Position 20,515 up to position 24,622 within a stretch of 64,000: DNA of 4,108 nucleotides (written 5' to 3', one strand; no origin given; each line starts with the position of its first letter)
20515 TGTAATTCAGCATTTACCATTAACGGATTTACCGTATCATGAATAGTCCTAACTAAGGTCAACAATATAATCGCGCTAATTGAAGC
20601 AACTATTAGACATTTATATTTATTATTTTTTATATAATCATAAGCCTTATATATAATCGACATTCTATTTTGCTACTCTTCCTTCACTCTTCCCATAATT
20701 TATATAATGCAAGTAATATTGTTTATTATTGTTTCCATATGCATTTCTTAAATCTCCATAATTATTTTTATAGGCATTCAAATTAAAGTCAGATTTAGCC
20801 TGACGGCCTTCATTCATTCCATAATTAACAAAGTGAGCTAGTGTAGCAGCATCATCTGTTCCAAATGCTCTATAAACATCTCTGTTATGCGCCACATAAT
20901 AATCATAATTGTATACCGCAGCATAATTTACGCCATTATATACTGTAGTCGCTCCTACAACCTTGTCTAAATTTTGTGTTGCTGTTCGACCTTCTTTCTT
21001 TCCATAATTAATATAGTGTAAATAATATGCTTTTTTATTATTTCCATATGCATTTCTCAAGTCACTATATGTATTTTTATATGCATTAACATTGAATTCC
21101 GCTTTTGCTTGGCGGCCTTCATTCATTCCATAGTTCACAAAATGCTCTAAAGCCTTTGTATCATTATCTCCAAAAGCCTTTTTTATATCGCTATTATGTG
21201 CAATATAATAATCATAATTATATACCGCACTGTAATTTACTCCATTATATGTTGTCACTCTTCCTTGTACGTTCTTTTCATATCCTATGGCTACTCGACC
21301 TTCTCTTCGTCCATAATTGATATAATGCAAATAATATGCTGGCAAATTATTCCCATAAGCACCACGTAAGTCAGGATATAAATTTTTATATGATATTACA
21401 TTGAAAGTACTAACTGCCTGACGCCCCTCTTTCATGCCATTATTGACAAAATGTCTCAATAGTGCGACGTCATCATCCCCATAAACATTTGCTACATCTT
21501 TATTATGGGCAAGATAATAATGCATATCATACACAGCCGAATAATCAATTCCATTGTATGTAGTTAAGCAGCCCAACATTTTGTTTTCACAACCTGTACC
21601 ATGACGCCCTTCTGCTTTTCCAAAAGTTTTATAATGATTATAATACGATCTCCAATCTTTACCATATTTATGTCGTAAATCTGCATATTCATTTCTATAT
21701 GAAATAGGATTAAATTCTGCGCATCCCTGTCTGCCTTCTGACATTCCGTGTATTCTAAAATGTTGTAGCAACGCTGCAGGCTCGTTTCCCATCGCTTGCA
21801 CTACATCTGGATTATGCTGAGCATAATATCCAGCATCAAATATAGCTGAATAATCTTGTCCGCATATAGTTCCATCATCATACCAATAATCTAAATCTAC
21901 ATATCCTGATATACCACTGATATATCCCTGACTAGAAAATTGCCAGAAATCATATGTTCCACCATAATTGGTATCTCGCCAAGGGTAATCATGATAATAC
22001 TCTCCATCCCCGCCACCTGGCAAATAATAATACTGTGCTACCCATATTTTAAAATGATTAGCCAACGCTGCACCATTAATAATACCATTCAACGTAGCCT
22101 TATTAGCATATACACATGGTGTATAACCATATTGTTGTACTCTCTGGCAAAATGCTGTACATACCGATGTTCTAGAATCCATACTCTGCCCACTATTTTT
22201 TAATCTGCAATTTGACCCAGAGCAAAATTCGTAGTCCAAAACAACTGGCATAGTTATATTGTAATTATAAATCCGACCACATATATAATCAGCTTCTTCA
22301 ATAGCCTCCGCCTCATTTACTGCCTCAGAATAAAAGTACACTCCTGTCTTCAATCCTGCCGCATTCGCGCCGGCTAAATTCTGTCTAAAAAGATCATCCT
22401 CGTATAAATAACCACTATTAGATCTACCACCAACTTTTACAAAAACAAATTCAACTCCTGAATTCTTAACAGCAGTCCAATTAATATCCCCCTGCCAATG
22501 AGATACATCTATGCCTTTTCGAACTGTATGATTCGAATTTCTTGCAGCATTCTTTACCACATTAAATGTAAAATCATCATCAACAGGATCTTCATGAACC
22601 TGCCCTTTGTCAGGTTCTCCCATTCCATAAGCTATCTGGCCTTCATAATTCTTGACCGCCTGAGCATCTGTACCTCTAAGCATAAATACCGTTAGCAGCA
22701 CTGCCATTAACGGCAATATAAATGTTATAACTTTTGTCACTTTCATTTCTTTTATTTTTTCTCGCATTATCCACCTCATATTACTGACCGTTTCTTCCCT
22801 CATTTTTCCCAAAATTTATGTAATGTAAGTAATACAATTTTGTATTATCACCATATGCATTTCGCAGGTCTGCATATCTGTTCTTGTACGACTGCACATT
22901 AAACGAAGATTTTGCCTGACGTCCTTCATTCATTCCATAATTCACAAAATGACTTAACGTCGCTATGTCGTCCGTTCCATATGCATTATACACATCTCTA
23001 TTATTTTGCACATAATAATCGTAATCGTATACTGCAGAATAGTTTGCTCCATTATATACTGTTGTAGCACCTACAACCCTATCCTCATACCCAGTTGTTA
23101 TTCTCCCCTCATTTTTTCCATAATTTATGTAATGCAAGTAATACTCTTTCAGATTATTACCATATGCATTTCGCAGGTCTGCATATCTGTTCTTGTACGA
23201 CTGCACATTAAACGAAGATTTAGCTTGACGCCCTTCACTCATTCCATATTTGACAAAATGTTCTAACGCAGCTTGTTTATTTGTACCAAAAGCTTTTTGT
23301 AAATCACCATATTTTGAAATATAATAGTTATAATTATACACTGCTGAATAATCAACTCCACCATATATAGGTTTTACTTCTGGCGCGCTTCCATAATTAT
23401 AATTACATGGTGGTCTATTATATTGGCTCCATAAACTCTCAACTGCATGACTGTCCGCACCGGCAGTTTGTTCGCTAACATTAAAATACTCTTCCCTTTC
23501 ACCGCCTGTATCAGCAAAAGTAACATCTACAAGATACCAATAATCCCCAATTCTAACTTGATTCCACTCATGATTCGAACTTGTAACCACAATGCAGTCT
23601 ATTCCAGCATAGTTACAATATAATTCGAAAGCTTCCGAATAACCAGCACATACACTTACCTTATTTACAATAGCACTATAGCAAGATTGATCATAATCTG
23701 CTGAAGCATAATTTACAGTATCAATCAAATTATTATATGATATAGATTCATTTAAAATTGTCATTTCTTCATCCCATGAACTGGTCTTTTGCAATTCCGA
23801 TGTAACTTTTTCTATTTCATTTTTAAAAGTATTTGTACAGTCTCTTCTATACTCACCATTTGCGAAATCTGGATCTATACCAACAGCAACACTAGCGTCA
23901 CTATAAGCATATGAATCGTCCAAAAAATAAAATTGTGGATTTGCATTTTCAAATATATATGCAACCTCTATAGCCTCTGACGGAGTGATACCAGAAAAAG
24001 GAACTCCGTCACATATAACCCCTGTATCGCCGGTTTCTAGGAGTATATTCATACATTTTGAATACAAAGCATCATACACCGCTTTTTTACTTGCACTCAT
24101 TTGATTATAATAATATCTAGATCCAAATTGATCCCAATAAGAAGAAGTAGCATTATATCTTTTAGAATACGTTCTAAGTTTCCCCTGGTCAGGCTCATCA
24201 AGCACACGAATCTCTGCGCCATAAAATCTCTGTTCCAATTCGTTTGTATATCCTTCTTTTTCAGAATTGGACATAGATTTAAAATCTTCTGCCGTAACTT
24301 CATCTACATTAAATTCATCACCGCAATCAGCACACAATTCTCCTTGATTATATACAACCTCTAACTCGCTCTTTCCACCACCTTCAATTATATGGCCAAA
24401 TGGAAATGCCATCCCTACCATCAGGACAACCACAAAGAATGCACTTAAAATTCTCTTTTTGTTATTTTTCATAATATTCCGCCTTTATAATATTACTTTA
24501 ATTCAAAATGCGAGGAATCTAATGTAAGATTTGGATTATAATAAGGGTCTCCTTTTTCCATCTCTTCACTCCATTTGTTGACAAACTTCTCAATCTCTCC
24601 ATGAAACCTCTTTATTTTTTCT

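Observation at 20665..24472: Two adjacent secreted enzymes share an unassigned ~103-aa tandem repeat: candidate new wall-glycopolymer anchoring module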

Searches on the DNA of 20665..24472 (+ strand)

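Call 33: search_dna_similar(query=window:20665-24472:+, collection=phages, mode=distant, max_rows=10)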
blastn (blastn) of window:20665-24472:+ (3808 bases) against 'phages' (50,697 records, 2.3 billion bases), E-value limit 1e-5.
Records with a match: 1; places in all: 1; records where one place covers at least 80% of the query: 0.
Best place of each record, by identity: 60-80% 1.
By first word of the organism name: Bacteriophage 1.
By host as written in the record: - 1.
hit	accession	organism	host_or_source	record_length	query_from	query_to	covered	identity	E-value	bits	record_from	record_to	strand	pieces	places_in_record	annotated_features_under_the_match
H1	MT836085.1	Bacteriophage sp.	human fecal samples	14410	328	534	5%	68.5%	2e-9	72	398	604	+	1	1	record has no annotation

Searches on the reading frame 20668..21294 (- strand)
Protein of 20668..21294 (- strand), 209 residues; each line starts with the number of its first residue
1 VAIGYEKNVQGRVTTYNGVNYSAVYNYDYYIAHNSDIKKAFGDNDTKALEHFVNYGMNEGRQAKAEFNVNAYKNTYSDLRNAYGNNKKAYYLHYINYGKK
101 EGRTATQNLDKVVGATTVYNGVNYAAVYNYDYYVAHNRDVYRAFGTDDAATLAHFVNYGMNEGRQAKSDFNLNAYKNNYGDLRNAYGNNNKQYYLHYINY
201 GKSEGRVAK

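Call 34: search_dna_similar(query=window:20668-21294:-, collection=phages, mode=protein, max_rows=25)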
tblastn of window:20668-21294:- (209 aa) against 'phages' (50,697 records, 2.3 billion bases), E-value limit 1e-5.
Records with a match: 1; places in all: 8; records where one place covers at least 80% of the query: 1.
Best place of each record, by identity: <60% 1.
By first word of the organism name: Bacteriophage 1.
By host as written in the record: - 1.
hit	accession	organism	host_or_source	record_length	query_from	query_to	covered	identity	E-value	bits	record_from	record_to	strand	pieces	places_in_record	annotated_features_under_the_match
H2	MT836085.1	Bacteriophage sp.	human fecal samples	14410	14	208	93%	48.8%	7e-40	150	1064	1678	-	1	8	record has no annotation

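Call 67: search_dna_similar(query=window:20668-21294:-, collection=plasmids, mode=protein, max_rows=30, max_evalue=0.001)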
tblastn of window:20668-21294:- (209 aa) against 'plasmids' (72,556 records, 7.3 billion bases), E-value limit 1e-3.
Records with a match: 28; places in all: 110; records where one place covers at least 80% of the query: 23.
Best place of each record, by identity: <60% 28.
By first word of the organism name: Azospirillum 14; Methylobacterium 2; Trichormus 2; Sphingobium 1; Niveispirillum 1; Rhizobium 1; Pseudoroseomonas 1; Acuticoccus 1; Roseovarius 1; Euhalothece 1; and 3 more.
By predicted mobility (MOB-suite, as given by PLSDB): non-mobilizable 19; mobilizable 6; conjugative 3.
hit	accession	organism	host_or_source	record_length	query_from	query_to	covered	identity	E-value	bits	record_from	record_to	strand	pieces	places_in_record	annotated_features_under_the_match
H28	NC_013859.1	Azospirillum sp. B510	-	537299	10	208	95%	35.1%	5e-9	120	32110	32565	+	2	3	hypothetical protein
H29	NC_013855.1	Azospirillum sp. B510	-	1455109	10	208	95%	35.1%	6e-9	120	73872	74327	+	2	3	record has no annotation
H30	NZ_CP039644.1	Azospirillum sp. TSA2s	Soil,rice paddy soil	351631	22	206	89%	37.3%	1e-13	140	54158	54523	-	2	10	M10 family metallopeptidase C-terminal domain-containing protein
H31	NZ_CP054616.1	Azospirillum oryzae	cell culture,soil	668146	10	206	94%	34.9%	1e-15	140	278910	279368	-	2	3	hypothetical protein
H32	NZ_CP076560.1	Sphingobium xenophagum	bacteria,La Roche-Posay thermal water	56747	30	208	86%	36.3%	1e-14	79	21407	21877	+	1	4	calcium-binding protein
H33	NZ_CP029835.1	Azospirillum ramasamyi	single cell,Cow dung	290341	10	206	94%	33.0%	1e-13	76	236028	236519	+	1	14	DUF4347 domain-containing protein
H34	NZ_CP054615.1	Azospirillum oryzae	cell culture,soil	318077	25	209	89%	34.9%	1e-16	85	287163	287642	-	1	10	DUF4347 domain-containing protein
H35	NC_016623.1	Azospirillum lipoferum 4B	-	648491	9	207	82%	36.6%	1e-7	106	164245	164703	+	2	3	hypothetical protein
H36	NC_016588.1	Azospirillum lipoferum 4B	-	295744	30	206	85%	35.6%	4e-19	92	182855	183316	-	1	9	calcium-binding protein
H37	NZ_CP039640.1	Azospirillum sp. TSH100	soil,soil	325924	8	206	95%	31.7%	2e-16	84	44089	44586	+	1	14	DUF4347 domain-containing protein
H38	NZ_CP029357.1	Azospirillum thermophilum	cell culture,hot spring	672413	10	206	94%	31.6%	1e-8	121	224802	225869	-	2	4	calcium-binding protein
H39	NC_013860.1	Azospirillum sp. B510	-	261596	30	206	85%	33.9%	4e-16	83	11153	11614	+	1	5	calcium-binding protein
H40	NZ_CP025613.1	Niveispirillum cyanobacteriorum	sing cell,cyanobacterial aggregates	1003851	10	206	94%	29.8%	6e-9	62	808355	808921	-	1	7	none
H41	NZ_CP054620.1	Azospirillum oryzae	cell culture,soil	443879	22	209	90%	30.9%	7e-17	86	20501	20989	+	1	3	hypothetical protein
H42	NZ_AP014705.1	Methylobacterium aquaticum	-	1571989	17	206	91%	30.4%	2e-4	49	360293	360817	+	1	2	none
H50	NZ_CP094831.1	Acuticoccus sp. I52.16.1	pure culture,seawater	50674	13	206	93%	24.2%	2e-8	61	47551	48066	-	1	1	glycosyltransferase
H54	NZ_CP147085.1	Escherichia coli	environmental,river water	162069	14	108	45%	29.5%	1e-4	49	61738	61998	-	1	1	glycosyltransferase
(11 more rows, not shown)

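Call 68: get_annotated_region(hit=H54, flank=7000)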
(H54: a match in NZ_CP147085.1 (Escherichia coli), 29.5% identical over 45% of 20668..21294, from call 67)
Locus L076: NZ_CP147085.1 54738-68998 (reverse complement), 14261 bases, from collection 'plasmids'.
description: Escherichia coli strain KTa005 plasmid pKTa005_1, complete sequence
organism: Escherichia coli (NCBI taxid 562)
taxonomy: Bacteria; Pseudomonadota; Gammaproteobacteria; Enterobacterales; Enterobacteriaceae; Escherichia; Escherichia coli
host: -; source: environmental,river water; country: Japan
typing (MOB-suite, as given by PLSDB): conjugative; replicon IncFIB,IncFII; relaxase MOBF; mating-pair formation MPF_F
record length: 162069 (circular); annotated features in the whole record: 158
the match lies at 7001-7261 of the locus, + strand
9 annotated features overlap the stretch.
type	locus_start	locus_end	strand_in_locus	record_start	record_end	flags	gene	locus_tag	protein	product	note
CDS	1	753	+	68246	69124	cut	rfbA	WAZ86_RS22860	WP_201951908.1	glucose-1-phosphate thymidylyltransferase RfbA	GO:0045226 - extracellular polysaccharide biosynthetic process [Evidence IEA]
CDS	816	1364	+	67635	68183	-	rfbC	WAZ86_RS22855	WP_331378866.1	dTDP-4-dehydrorhamnose 3,5-epimerase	GO:0019305 - dTDP-rhamnose biosynthetic process [Evidence IEA]; GO:0009243 - O antigen biosynthetic process [Evidence ...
CDS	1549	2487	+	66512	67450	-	-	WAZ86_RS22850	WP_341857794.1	glycosyltransferase family 2 protein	-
CDS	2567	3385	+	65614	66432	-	-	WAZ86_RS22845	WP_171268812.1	ABC transporter permease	-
CDS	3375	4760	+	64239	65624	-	-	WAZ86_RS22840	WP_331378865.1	ABC transporter ATP-binding protein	-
CDS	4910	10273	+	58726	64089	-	-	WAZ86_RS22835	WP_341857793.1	glycosyltransferase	-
CDS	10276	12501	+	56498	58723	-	-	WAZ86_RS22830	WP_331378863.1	glycosyltransferase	-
CDS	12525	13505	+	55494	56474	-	-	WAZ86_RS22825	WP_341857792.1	NAD-dependent epimerase/dehydratase family protein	-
CDS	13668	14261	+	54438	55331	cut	cysD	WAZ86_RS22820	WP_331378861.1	sulfate adenylyltransferase subunit CysD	GO:0000103 - sulfate assimilation [Evidence IEA]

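Call 69: get_annotated_region(hit=H50, flank=6000)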
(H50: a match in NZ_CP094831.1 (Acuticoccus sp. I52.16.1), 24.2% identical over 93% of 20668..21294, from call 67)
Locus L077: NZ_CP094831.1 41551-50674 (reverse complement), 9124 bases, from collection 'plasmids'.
description: Acuticoccus sp. I52.16.1 plasmid unnamed3, complete sequence
organism: Acuticoccus sp. I52.16.1 (NCBI taxid 2928472)
taxonomy: Bacteria; Pseudomonadota; Alphaproteobacteria; Hyphomicrobiales; Amorphaceae; Acuticoccus; Acuticoccus sp. I52.16.1
host: -; source: pure culture,seawater; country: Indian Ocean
typing (MOB-suite, as given by PLSDB): non-mobilizable
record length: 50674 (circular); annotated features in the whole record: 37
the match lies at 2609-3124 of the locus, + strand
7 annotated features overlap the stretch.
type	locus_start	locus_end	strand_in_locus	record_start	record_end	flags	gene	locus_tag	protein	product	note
CDS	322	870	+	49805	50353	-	-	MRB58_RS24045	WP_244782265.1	hypothetical protein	-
CDS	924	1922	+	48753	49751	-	galE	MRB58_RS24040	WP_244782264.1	UDP-glucose 4-epimerase GalE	GO:0006012 - galactose metabolic process [Evidence IEA]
CDS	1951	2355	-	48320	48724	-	-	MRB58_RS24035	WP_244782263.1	cupin domain-containing protein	-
CDS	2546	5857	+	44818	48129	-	-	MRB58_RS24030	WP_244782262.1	glycosyltransferase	-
CDS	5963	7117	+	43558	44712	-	-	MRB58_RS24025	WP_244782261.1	hypothetical protein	-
CDS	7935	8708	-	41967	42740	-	-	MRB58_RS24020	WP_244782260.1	FkbM family methyltransferase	-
CDS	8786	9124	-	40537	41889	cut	-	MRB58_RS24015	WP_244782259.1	O-antigen ligase family protein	-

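Call 84: search_protein_families(library=pfam, proteins=[L076:4910-10273:+, L077:2546-5857:+], max_evalue=0.001)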
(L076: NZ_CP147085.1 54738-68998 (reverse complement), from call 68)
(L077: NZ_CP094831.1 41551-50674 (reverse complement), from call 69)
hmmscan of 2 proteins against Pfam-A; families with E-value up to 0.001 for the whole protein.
L076:4910-10273:+ (1787 aa): 12 families
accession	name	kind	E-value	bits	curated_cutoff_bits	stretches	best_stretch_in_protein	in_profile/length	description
PF00535.33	Glycos_transf_2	-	7.8e-28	97.9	23.3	1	1125-1234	1-109/168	Glycosyl transferase family 2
PF03567.20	Sulfotransfer_2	-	1.1e-22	81.9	22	1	24-252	5-252/252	Sulfotransferase family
PF14307.12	Glyco_tran_WbsX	-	1.1e-22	81.5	25.1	2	908-1107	141-349/350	Glycosyltransferase WbsX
PF13641.12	Glyco_tranf_2_3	-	9.9e-18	65.4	27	1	1122-1339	1-207/230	Glycosyltransferase like family 2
PF13692.12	Glyco_trans_1_4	-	4e-12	47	27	1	1605-1739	2-136/142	Glycosyl transferases group 1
PF00534.26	Glycos_transf_1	-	1.5e-10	41.3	26.4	1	1595-1746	6-159/172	Glycosyl transferases group 1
PF21300.2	LbR_Ice_bind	-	7.9e-06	26.3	30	0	362-452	2-95/97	Grass antifreeze beta roll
PF10111.15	Glyco_tranf_2_2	-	0.00024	21.1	27.3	1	1125-1264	1-147/276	Glycosyltransferase like family 2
PF21928.1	XLF_CC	-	0.00037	20.7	27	0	352-381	15-44/53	XLF protein coiled-coil region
PF04102.17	SlyX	-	0.00039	21.4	30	0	361-396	5-40/67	SlyX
PF06818.20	Fez1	-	0.00067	20.6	34.4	0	406-505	15-114/199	Fez1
PF06217.17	GAGA_bind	-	0.00072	20.3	26.6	0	435-449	32-46/284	GAGA binding protein-like family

L077:2546-5857:+ (1103 aa): 6 families
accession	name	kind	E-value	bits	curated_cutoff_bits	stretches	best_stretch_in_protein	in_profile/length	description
PF00535.33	Glycos_transf_2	-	2.1e-24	86.8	23.3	1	413-538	1-124/168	Glycosyl transferase family 2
PF13692.12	Glyco_trans_1_4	-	1.3e-15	58.3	27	1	895-1044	3-136/142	Glycosyl transferases group 1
PF00534.26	Glycos_transf_1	-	8.1e-13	48.7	26.4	1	881-1042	3-150/172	Glycosyl transferases group 1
PF13641.12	Glyco_tranf_2_3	-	3.9e-12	47.1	27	1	412-538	3-131/230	Glycosyltransferase like family 2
PF13439.12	Glyco_transf_4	-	2.1e-06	28.3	28.5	1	723-850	2-142/170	Glycosyltransferase Family 4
PF10111.15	Glyco_tranf_2_2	-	2.7e-05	24.3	27.3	1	415-506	3-95/276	Glycosyltransferase like family 2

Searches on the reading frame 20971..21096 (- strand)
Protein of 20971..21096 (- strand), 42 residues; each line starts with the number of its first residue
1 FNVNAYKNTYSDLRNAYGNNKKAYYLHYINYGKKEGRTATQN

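Call 54: search_protein_families(library=pfam, proteins=[window:20971-21096:-], max_evalue=10)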
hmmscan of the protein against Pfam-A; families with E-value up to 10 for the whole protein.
seq(42 aa): 0 families

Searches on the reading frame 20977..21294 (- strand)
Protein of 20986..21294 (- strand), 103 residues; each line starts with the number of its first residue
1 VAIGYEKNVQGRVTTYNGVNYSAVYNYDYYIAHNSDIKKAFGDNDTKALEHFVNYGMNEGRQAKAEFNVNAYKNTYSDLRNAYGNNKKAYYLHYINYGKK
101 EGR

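Call 38: predict_structure(alignment_id=A4)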
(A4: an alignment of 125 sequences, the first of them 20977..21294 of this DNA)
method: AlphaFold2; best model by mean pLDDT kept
length: 106 residues; sequences in the alignment: 125
mean_pLDDT: 91.4   pTM: 0.82
mean pLDDT of the five models: 91.4, 90.4, 90.1, 90.2, 89.8
residues with pLDDT >= 90: 94; 70-90: 2; 50-70: 0; < 50: 10
segments of 3 or more residues with pLDDT < 50: 1-10
pLDDT, mean of each block of 10 residues (from residue 1): 43 91 97 97 96 98 97 98 98 97 94
secondary structure, 60 per line:
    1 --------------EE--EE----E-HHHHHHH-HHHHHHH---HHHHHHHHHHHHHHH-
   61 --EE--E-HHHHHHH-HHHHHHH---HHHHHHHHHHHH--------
elements in order: H27-33 H35-41 H45-59 H69-75 H77-83 H87-98

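Call 41: fold_search(model_id=the predicted structure, library=pdb)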
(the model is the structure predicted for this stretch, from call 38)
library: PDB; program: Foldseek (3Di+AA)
matches with E <= 10: 4; with E <= 0.001: 0
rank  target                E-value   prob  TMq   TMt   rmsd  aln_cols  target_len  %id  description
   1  1unk_A                5.7e+00  0.02  0.23  0.26  10.4        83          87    6  STRUCTURE OF COLICIN E7 IMMUNITY PROTEIN (released 1998-01-07)
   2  4kyv_A                8.9e+00  0.01  0.19  0.08  10.1        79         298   11  Crystal Structure of dehalogenase HaloTag2 with HALTS at the resolution 1.8A. Northeast Structural Genomics Consortium (released 2013-07-24)
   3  4v2o_B                9.5e+00  0.01  0.19  0.22   9.7        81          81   16  Structure of saposin B in complex with chloroquine (released 2015-12-09)
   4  9iw8                  9.5e+00  0.01  0.16  0.18  12.5       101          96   11  Crystal Structure Chemosensory Proteins 3 from Anopheles culicifacies in space group I422 (released 2026-01-28)

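Call 42: fold_search(model_id=the predicted structure, library=viral)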
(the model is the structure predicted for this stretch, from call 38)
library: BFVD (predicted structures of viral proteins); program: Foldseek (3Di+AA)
matches with E <= 10: 28; with E <= 0.001: 3
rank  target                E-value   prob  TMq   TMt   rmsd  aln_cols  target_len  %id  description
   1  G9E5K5                4.8e-04  1.00  0.39  0.25   6.9        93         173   27  (no name in the UniProt tables at hand)
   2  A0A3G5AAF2            8.0e-04  1.00  0.38  0.10   9.9        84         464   34  Glycosyltransferase [Hyperionvirus sp.]
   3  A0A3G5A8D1            9.1e-04  1.00  0.37  0.12   7.7        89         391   31  Methyltransferase FkbM domain-containing protein [Hyperionvirus sp.]
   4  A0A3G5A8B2            3.5e-03  1.00  0.37  0.11   9.6        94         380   37  dTDP-6-deoxy-L-lyxo-4-hexulose reductase [Hyperionvirus sp.]
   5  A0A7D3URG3            4.5e-03  1.00  0.37  0.12   9.9        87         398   29  Glycosyl transferase family 2 [Fadolivirus FV1/VV64]
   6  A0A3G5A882            5.4e-03  1.00  0.40  0.12   8.2        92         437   29  DUF5672 domain-containing protein [Hyperionvirus sp.]
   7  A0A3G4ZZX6            7.5e-03  1.00  0.49  0.50   4.5        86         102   30  Uncharacterized protein [Harvfovirus sp.]
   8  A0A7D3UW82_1          8.0e-03  0.99  0.38  0.05  10.1        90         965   30  Glycosyltransferase [Fadolivirus FV1/VV64]
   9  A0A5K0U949            1.2e-02  0.85  0.33  0.06  10.7       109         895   22  Uncharacterized protein [Yasminevirus sp. GU-2018]
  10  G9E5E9                1.9e-02  0.90  0.35  0.28  13.1        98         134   16  (no name in the UniProt tables at hand)
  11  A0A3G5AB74            2.7e-02  0.98  0.38  0.07  10.3        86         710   31  Glycosyltransferase family 2 [Hyperionvirus sp.]
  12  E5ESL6                3.0e-02  1.00  0.38  0.07   2.0        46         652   41  (no name in the UniProt tables at hand)
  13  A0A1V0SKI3            1.9e-01  0.44  0.34  0.31  15.3       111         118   17  Uncharacterized protein [Klosneuvirus KNV1]
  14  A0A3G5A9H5            3.9e-01  0.57  0.38  0.11   8.9        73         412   20  Uncharacterized protein [Hyperionvirus sp.]
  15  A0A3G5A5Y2            7.9e-01  0.84  0.33  0.12   2.0        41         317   46  Uncharacterized protein [Hyperionvirus sp.]
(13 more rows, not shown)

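Call 54: search_protein_families(library=pfam, proteins=[window:20986-21294:-], max_evalue=10)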
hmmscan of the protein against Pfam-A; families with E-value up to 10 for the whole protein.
seq(103 aa): 0 families
